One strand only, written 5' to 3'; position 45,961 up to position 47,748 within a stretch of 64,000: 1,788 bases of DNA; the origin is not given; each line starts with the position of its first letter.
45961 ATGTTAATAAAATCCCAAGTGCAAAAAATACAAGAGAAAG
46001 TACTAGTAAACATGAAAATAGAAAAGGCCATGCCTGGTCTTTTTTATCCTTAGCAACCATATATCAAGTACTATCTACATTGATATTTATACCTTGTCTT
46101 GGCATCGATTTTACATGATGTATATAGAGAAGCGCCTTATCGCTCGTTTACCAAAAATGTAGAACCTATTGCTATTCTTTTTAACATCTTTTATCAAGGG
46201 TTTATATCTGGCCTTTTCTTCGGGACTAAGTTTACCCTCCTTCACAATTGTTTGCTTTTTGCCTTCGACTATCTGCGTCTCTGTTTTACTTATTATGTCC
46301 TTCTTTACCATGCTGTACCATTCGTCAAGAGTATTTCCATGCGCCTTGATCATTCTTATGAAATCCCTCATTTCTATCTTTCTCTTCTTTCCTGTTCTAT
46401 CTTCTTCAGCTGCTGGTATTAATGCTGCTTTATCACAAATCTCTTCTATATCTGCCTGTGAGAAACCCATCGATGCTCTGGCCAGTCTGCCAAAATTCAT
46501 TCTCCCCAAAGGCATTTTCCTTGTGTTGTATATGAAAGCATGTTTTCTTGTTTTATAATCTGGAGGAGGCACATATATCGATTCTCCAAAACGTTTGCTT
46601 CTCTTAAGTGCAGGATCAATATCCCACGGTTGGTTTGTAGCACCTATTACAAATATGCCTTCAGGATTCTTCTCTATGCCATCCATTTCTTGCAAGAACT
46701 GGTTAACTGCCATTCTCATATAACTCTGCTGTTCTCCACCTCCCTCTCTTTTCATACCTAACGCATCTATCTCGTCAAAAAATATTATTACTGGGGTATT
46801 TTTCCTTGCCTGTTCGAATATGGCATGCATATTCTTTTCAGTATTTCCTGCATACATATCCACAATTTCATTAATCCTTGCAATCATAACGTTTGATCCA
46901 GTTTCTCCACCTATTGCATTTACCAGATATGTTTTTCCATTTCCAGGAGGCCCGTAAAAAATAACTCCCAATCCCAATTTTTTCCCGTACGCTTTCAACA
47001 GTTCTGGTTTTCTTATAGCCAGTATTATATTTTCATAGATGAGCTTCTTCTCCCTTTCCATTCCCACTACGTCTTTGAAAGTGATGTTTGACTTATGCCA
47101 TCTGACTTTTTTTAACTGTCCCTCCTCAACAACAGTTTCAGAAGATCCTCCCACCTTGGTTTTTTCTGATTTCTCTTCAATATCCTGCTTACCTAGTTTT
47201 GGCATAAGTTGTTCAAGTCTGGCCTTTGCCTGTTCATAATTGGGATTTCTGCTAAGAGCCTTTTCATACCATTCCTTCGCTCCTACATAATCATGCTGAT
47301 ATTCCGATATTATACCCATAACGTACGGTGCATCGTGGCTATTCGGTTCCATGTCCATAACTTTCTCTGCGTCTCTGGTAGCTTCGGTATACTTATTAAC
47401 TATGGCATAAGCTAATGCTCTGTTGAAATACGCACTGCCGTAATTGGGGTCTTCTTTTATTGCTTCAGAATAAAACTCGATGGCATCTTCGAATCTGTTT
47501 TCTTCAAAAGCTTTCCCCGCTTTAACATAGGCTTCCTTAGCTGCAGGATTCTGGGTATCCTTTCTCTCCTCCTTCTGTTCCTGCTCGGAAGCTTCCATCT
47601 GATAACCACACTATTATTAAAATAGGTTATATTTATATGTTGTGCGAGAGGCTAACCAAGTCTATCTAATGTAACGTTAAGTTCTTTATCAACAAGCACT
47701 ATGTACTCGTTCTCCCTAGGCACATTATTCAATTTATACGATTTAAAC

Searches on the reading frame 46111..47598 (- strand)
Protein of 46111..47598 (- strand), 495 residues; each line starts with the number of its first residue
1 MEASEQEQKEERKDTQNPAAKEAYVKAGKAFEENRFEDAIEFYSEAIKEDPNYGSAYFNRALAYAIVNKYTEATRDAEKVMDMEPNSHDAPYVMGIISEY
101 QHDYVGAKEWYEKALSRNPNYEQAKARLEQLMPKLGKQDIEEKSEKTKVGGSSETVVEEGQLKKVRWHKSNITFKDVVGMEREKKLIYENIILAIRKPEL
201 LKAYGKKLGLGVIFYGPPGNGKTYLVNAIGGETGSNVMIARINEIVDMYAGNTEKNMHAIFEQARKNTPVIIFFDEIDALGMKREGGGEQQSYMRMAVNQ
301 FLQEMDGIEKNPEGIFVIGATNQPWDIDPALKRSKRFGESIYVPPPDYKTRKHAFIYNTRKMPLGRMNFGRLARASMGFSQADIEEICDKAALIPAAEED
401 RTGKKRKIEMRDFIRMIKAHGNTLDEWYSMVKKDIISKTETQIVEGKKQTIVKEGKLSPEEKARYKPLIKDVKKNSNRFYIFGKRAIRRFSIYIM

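Call 6: search_protein_families(library=pfam, proteins=[window:46111-47598:-])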
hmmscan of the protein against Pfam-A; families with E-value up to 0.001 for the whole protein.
window:46111-47598:- (495 aa): 13 families
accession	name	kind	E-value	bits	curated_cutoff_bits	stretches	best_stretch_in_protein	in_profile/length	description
PF00004.35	AAA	-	1e-37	129.9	21.2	1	212-344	1-130/131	ATPase family associated with various cellular activities (AAA)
PF00515.34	TPR_1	-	7.8e-15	54.4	27.8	0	31-53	12-34/34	Tetratricopeptide repeat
PF07719.23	TPR_2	-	1.3e-14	53.4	27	0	93-121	6-34/34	Tetratricopeptide repeat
PF13181.12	TPR_8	-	2.1e-08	34.1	25.7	0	55-86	2-33/34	Tetratricopeptide repeat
PF13431.12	TPR_17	-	3.7e-08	33.5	24.4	1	42-73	1-32/34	Tetratricopeptide repeat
PF14559.12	TPR_19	-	5.7e-08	33.4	25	0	30-63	1-34/68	Tetratricopeptide repeat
PF25575.1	TPR_BSK1_C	-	1e-07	32.3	42.2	1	24-92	46-115/118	Serine/threonine-protein kinase BSK1-like, TPR repeats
PF13414.12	TPR_11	-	2.3e-07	30.8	26.8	1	31-65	5-39/42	TPR repeat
PF13432.12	TPR_16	-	6.4e-06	26.9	32.7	0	30-74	7-51/65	Tetratricopeptide repeat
PF13428.12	TPR_14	-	1.7e-05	25.5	23.5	0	30-61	11-42/44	Tetratricopeptide repeat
PF13371.12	TPR_9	-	0.00058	20.3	35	0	31-93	6-68/73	Tetratricopeptide repeat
PF17862.7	AAA_lid_3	-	0.0006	19.8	27.2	0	368-407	3-42/45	AAA+ lid domain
PF13424.12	TPR_12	-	0.00093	19.8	30.1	0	35-83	25-74/77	Tetratricopeptide repeat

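Call 34: search_solved_structures(query=window:46111-47598:-, max_evalue=0.00001, show_alignments=0)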
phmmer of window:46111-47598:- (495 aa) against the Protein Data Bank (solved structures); distinct sequences matched with E-value up to 0.00001: 342 (the best 60 are shown).
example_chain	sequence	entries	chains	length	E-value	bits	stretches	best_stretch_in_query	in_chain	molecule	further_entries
9m4n_A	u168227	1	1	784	7.6e-89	302.3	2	168-407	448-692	Cell division control protein 48 homolog A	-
9m3v_A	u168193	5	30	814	8.7e-89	302.1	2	168-407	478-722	Cell division control protein 48 homolog A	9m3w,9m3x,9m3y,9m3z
9ox9_A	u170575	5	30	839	1.1e-84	288.5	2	164-393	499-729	vesicle-fusing ATPase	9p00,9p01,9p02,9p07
8rs9_A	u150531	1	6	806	2.2e-84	287.6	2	170-406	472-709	Transitional endoplasmic reticulum ATPase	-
5g4g_A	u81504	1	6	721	2.3e-84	287.5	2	157-421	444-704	VCP-LIKE ATPASE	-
5g4f_A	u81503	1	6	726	2.4e-84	287.5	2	157-421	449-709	VCP-LIKE ATPASE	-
8r0e_A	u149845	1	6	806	3.1e-84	287.1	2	170-406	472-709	Transitional endoplasmic reticulum ATPase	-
8pqx_A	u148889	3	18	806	3.1e-84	287.1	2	170-406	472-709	Transitional endoplasmic reticulum ATPase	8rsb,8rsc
1r7r_A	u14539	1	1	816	3.2e-84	287.1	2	170-406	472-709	Transitional endoplasmic reticulum ATPase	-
7rlj_A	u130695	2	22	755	3.3e-84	287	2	170-406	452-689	Transitional endoplasmic reticulum ATPase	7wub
7wub_D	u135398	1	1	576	3.3e-84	287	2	170-403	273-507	Transitional endoplasmic reticulum ATPase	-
8yka_A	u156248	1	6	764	3.4e-84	287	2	170-406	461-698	Transitional endoplasmic reticulum ATPase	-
7wub_C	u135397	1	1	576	3.8e-84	286.8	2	170-399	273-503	Transitional endoplasmic reticulum ATPase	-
7y4w_A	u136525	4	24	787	3.8e-84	286.8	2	170-406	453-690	Transitional endoplasmic reticulum ATPase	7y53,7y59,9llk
5c19_A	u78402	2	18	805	4e-84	286.8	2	170-403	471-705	Transitional endoplasmic reticulum ATPase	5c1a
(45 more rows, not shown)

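Call 50: search_protein_families(library=ncbifam, max_evalue=10, proteins=[window:46111-47598:-])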
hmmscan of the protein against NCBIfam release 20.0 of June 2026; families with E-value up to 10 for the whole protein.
window:46111-47598:- (495 aa): 44 families (the best 25 are shown)
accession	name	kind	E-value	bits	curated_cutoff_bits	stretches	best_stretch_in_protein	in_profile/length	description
TIGR01243.1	CDC48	subfamily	2.4e-55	188.1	802.65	1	156-439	434-717/733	CDC48 family AAA ATPase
TIGR01241.2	FtsH_fam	equivalog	3.7e-54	184.5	600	1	153-413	140-395/598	ATP-dependent zinc metalloprotease FtsH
NF041006.2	cell_div_CdvC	equivalog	1.9e-51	175.1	650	1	107-425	37-354/370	cell division protein CdvC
TIGR01242.2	TIGR01242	subfamily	6e-46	157.1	500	1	169-418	108-353/362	proteasome-activating nucleotidase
NF003069.1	PRK03992.1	subfamily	6.2e-46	157.3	500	1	168-417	124-369/379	proteasome-activating nucleotidase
NF008004.0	PRK10733.1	equivalog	4.2e-44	150.6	1008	1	169-435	146-406/644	ATP-dependent zinc metalloprotease FtsH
NF047748.1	PrtsmActNtasePan1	equivalog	2.2e-38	132.3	750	1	168-413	141-382/405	proteasome-activating nucleotidase Pan1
NF047747.1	PrtsmActNtasePan2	equivalog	1.2e-34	120.3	700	1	169-404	145-380/397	proteasome-activating nucleotidase Pan2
TIGR03689.1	pup_AAA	equivalog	5.6e-32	111.1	504.75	1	157-369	164-388/512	proteasome ATPase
NF042959.1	IteA_antiphage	equivalog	1.4e-31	110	510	1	127-405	44-314/367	anti-phage ATPase IteA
TIGR03922.1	T7SS_EccA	equivalog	1.1e-09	37.4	466.65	1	18-320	102-422/557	type VII secretion AAA-ATPase EccA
TIGR02917.1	PEP_TPR_lipo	equivalog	1.4e-08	33.1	312.2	1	16-128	120-233/899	XrtA/PEP-CTERM system TPR-repeat protein PrsT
NF040959.1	MamA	equivalog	5.4e-08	32.5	200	1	22-122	72-173/204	magnetosome protein MamA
NF053607.1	CHU_0125_OmpA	equivalog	1.8e-07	30.1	620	1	21-144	20-143/639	CHU_0125 family OmpA-like outer membrane integrity protein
TIGR00990.1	3a0801s09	subfamily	2.9e-07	29.5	757.25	2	18-86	128-192/615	mitochondrial import receptor subunit TOM70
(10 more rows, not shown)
